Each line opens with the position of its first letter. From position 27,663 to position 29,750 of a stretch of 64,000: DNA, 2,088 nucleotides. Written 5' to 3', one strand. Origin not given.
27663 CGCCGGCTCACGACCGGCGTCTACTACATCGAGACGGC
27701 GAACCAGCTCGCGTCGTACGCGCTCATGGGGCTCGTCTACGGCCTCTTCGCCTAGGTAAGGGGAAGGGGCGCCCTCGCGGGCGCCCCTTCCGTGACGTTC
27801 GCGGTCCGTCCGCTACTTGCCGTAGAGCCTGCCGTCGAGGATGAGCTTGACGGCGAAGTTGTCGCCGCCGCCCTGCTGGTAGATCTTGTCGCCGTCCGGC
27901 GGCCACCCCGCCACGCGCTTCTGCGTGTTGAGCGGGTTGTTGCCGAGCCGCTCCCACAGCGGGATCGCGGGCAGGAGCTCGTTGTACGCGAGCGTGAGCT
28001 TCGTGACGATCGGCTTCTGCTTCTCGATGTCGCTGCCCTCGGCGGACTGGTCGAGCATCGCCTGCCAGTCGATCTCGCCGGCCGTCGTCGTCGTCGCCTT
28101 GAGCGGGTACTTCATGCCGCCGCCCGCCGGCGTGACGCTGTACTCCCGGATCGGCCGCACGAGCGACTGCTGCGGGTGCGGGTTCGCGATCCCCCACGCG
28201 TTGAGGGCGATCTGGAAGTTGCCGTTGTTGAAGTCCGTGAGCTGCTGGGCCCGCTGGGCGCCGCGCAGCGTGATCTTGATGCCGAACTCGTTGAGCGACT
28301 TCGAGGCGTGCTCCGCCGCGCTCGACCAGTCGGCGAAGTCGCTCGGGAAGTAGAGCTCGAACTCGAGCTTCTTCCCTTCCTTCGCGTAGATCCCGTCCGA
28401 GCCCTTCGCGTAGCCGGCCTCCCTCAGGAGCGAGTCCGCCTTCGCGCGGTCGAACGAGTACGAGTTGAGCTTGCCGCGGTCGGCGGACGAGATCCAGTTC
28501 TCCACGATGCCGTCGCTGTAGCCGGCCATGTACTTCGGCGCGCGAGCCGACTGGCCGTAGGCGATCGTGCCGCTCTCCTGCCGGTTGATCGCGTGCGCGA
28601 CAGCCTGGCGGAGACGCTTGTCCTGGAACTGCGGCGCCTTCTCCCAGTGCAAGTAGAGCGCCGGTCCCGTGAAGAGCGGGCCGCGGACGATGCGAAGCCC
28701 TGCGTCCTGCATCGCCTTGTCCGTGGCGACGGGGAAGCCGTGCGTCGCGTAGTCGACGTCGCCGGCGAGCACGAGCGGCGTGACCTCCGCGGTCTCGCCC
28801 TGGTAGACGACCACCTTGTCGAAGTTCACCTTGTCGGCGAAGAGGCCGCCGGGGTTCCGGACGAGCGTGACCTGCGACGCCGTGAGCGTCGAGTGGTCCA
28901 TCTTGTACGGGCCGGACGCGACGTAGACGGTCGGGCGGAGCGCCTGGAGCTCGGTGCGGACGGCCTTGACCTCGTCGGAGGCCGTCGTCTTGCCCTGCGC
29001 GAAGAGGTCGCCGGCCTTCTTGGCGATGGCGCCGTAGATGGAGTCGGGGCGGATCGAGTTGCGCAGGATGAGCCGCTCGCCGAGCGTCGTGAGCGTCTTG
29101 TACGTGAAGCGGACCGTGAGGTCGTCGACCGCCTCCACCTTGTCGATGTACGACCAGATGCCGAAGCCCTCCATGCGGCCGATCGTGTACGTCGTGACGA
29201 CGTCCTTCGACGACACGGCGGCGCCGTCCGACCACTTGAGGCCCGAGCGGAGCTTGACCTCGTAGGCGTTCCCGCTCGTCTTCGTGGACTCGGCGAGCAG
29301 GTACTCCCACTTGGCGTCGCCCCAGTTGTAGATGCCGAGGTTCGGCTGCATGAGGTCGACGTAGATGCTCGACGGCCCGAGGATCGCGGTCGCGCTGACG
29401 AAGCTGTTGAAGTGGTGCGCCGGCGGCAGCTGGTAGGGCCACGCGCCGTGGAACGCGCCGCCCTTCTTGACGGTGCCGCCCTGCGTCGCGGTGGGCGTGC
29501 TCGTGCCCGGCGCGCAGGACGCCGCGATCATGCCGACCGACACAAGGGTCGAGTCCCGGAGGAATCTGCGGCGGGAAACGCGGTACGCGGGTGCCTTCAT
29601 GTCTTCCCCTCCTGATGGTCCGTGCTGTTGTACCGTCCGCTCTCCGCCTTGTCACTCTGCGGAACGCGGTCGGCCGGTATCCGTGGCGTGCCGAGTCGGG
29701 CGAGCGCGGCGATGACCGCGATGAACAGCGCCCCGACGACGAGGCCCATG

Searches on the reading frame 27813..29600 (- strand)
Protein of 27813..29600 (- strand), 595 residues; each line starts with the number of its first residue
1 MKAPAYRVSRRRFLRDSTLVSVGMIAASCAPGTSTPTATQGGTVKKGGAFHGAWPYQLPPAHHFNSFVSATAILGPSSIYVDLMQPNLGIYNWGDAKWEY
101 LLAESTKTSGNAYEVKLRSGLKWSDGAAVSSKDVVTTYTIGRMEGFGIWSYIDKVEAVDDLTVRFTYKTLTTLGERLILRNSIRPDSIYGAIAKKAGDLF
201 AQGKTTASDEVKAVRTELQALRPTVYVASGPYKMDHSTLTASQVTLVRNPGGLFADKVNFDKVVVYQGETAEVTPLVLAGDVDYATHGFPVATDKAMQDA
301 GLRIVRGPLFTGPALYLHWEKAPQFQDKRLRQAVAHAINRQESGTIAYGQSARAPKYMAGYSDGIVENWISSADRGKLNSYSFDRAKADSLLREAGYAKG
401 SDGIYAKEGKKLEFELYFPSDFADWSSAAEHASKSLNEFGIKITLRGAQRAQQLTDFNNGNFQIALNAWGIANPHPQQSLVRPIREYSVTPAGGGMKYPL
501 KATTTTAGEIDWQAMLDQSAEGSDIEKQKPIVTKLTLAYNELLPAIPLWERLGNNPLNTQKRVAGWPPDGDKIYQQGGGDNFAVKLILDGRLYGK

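Call 64: search_protein_families(library=pfam, proteins=[window:27813-29600:-], max_evalue=0.0001)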
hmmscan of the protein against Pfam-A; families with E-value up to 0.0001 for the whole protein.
window:27813-29600:- (595 aa): 1 family
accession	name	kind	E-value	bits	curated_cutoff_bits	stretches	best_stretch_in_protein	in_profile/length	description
PF00496.27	SBP_bac_5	-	1.9e-52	179.1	32.4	1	99-480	3-357/368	Bacterial extracellular solute-binding proteins, family 5 Middle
